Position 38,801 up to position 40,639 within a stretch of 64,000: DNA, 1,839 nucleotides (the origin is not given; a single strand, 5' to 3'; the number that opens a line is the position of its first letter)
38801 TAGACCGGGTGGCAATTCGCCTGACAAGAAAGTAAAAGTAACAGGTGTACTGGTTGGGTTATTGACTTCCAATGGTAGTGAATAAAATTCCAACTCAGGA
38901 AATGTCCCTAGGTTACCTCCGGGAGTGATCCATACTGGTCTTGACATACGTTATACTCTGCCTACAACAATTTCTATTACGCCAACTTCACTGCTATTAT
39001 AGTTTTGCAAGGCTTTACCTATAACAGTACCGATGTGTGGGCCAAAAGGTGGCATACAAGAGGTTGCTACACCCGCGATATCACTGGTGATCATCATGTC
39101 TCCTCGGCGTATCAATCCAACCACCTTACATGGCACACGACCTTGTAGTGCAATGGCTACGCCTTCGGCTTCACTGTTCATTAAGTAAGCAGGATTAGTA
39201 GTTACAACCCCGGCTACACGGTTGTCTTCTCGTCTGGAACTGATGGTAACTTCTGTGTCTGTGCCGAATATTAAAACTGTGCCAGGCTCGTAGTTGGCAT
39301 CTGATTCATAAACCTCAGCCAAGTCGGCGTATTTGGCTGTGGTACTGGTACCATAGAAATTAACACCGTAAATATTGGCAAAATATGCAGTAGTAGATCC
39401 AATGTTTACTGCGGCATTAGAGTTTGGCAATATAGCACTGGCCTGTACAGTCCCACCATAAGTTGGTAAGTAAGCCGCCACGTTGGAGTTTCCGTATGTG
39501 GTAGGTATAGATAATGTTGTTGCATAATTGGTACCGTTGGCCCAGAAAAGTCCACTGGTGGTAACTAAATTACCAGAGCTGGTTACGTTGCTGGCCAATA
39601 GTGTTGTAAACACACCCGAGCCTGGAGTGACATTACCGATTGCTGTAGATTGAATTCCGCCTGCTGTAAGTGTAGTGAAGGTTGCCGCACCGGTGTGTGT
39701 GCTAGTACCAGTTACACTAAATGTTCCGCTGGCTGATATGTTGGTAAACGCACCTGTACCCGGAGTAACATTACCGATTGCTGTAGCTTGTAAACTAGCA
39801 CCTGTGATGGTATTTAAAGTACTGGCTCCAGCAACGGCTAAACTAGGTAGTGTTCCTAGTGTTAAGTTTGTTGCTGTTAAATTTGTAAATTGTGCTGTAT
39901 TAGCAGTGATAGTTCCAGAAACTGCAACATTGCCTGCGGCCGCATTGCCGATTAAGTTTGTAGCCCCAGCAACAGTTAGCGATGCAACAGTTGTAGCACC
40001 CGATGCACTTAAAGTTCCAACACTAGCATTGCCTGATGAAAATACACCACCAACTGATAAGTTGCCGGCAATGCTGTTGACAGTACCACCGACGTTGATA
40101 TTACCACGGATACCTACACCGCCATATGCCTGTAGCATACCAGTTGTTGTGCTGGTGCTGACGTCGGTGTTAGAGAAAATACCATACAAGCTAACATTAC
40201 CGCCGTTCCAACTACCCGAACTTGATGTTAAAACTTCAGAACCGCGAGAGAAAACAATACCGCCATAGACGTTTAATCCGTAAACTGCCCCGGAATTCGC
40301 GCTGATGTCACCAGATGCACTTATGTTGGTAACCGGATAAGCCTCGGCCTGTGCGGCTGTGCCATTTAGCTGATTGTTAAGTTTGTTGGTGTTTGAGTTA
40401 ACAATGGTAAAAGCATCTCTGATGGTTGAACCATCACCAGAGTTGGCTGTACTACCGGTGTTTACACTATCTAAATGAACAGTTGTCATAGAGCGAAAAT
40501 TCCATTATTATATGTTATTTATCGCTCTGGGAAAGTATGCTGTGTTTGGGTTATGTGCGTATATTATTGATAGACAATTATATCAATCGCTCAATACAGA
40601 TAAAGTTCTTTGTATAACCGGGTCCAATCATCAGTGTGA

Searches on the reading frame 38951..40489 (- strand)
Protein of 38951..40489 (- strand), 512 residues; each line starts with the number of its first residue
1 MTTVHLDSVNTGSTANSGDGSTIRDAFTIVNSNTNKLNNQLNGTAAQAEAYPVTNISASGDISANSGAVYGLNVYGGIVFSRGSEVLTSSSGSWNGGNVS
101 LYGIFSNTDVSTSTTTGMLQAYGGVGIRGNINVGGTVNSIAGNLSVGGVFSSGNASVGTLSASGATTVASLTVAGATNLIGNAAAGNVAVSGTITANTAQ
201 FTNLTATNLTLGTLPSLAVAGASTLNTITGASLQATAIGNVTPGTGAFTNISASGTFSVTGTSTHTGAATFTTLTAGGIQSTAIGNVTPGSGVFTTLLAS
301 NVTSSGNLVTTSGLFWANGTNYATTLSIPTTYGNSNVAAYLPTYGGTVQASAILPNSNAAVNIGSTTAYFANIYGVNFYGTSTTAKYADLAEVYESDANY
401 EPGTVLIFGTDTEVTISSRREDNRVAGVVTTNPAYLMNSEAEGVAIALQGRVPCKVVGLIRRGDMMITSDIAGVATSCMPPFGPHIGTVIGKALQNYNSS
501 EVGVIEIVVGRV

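Call 7: search_dna_similar(query=window:38951-40489:-, collection=phages, mode=protein, max_rows=12)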
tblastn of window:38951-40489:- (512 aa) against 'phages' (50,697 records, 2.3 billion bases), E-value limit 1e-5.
Records with a match: 31; places in all: 44; records where one place covers at least 80% of the query: 0.
Best place of each record, by identity: <60% 31.
By first word of the organism name: Campylobacter 17; Pseudomonas 11; Agrobacterium 2; Sinorhizobium 1.
By host as written in the record: - 9; Pseudomonas aeruginosa PAO1 5; Campylobacter jejuni 5; Campylobacter sp. 4; Pseudomonas aeruginosa 3; Agrobacterium tumefaciens C58 2; Campylobacter jejuni RM1221 1; Campylobacter coli 99-2 1; and 1 more.
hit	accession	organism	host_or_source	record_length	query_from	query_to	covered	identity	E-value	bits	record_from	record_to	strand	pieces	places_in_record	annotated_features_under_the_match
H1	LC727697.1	Pseudomonas phage sp. 30-2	Pseudomonas aeruginosa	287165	281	494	42%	36.6%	4e-24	112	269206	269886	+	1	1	hypothetical protein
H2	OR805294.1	Pseudomonas phage Ettore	Pseudomonas aeruginosa PAO1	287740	281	494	42%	36.6%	4e-24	112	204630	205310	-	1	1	hypothetical protein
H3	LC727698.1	Pseudomonas phage sp. 30-3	Pseudomonas aeruginosa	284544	281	494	42%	36.6%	4e-24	112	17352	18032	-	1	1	hypothetical protein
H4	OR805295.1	Pseudomonas phage Paride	Pseudomonas aeruginosa PAO1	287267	281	494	42%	36.6%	4e-24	112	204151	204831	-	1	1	hypothetical protein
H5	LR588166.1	Pseudomonas phage vB_PaeM_MIJ3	-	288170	281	494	42%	36.6%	5e-24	112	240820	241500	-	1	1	hypothetical protein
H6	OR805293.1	Pseudomonas phage Deifobo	Pseudomonas aeruginosa PAO1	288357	281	494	42%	36.6%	5e-24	112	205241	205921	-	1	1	hypothetical protein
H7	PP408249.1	Pseudomonas phage vB_Pa-PAC2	Pseudomonas aeruginosa PAO1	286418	281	494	42%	36.6%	5e-24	112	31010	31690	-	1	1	baseplate wedge subunit and tail pin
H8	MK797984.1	Pseudomonas phage vB_PaeM_PA5oct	-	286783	281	494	42%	36.6%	5e-24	112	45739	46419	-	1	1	hypothetical protein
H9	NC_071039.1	Pseudomonas phage vB_PaeM_PA5oct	-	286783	281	494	42%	36.6%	5e-24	112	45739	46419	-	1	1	virion structural protein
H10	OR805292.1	Pseudomonas phage Cassandra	Pseudomonas aeruginosa PAO1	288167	281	494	42%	36.1%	1e-23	111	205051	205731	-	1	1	hypothetical protein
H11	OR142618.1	Pseudomonas phage Callisto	Pseudomonas aeruginosa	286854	281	494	42%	36.1%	3e-23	110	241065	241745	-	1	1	hypothetical protein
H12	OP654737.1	Campylobacter phage vB_CjeM_WX1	Campylobacter jejuni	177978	334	495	32%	37.7%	8e-20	99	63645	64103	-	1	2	hypothetical protein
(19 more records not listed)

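Call 8: search_protein_families(library=pfam, max_evalue=0.001, proteins=[window:38951-40489:-])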
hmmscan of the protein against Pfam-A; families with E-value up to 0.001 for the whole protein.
window:38951-40489:- (512 aa): 0 families
